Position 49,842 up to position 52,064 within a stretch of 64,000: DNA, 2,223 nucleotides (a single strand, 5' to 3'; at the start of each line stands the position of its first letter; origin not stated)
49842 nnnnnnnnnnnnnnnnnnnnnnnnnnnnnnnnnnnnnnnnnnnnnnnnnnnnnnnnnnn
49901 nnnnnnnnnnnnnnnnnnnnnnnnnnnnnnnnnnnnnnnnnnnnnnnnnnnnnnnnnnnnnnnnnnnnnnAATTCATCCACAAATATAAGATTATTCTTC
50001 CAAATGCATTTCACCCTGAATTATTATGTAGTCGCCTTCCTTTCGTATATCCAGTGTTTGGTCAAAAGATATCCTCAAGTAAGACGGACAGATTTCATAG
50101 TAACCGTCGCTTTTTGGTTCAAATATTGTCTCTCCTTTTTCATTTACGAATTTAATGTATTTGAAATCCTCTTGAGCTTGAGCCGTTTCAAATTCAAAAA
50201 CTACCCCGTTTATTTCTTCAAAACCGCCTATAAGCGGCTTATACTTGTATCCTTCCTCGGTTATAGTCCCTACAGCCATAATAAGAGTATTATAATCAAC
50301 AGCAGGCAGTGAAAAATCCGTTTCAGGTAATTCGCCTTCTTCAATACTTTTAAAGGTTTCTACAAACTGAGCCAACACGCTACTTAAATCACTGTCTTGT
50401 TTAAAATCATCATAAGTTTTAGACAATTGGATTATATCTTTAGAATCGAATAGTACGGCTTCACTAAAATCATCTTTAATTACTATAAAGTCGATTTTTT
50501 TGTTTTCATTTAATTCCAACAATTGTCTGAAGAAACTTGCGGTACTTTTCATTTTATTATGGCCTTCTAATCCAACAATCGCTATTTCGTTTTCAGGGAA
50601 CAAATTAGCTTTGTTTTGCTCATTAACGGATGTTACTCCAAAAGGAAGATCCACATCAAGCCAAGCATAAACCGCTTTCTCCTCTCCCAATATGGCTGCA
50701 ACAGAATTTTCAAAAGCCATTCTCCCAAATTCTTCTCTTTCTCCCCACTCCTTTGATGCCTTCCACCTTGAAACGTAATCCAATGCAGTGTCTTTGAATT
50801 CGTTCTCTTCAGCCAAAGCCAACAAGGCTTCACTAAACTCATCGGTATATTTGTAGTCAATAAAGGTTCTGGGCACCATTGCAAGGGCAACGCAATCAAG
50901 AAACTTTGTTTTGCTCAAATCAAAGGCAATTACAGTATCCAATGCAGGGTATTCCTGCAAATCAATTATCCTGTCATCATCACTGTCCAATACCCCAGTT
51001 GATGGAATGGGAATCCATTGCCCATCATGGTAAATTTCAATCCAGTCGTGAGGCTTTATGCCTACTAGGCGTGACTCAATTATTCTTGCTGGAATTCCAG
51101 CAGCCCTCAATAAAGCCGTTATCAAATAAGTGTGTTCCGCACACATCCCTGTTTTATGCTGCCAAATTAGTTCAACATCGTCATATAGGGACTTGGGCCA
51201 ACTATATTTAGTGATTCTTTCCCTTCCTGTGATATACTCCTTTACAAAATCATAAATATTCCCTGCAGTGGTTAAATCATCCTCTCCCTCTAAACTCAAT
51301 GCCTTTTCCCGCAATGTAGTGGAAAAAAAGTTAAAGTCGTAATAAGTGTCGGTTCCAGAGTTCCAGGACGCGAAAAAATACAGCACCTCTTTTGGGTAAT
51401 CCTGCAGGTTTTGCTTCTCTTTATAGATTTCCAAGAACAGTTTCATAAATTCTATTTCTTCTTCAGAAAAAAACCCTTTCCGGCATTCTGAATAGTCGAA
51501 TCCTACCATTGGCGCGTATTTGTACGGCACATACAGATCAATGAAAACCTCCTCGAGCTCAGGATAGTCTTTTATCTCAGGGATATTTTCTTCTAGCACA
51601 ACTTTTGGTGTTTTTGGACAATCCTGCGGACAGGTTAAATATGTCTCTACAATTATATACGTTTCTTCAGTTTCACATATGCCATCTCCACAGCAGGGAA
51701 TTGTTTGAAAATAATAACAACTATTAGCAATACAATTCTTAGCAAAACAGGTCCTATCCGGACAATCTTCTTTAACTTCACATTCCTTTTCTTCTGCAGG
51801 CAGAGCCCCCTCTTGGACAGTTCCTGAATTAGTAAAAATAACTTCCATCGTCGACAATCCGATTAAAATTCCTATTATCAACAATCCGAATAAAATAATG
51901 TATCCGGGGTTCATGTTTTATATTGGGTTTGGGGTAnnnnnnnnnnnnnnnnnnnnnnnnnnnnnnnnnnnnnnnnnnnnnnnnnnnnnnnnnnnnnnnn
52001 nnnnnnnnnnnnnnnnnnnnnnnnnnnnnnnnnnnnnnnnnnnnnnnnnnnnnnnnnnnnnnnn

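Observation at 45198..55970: Secreted-protein locus: 1590-aa BNR/Asp-box multi-propeller protein, two paralogous transglutaminase-like proteins with a shared Cys-rich module, a GH5-like hydrolase and a Cys-rich anchored protein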

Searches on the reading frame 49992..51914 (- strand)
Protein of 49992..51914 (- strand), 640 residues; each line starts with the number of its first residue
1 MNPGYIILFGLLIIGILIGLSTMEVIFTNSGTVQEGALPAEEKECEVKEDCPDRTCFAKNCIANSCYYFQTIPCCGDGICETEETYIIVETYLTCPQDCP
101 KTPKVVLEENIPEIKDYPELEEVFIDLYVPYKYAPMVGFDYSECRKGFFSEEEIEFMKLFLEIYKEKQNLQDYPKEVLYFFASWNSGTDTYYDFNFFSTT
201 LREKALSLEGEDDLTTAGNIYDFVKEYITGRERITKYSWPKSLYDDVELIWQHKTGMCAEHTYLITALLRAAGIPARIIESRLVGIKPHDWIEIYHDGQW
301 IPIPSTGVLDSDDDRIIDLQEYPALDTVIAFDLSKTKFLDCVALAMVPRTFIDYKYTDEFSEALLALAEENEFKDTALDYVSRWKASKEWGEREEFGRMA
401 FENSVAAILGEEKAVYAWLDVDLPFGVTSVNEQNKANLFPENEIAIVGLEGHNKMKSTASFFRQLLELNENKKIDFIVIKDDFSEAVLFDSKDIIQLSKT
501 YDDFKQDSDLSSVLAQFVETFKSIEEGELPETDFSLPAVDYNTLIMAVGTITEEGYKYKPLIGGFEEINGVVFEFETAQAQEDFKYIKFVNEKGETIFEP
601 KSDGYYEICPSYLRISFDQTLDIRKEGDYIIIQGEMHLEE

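Call 4: search_protein_families(library=pfam, proteins=[window:49992-51914:-], max_evalue=0.1)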
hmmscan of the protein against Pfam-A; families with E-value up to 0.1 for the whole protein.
window:49992-51914:- (640 aa): 1 family
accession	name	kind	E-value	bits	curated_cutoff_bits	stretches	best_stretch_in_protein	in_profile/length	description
PF01841.26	Transglut_core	-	1.7e-12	48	23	1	211-302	12-105/108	Transglutaminase-like superfamily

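Call 5: search_protein_families(library=ncbifam, proteins=[window:49992-51914:-], max_evalue=0.1)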
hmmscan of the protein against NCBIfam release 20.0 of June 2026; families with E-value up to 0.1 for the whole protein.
window:49992-51914:- (640 aa): 0 families
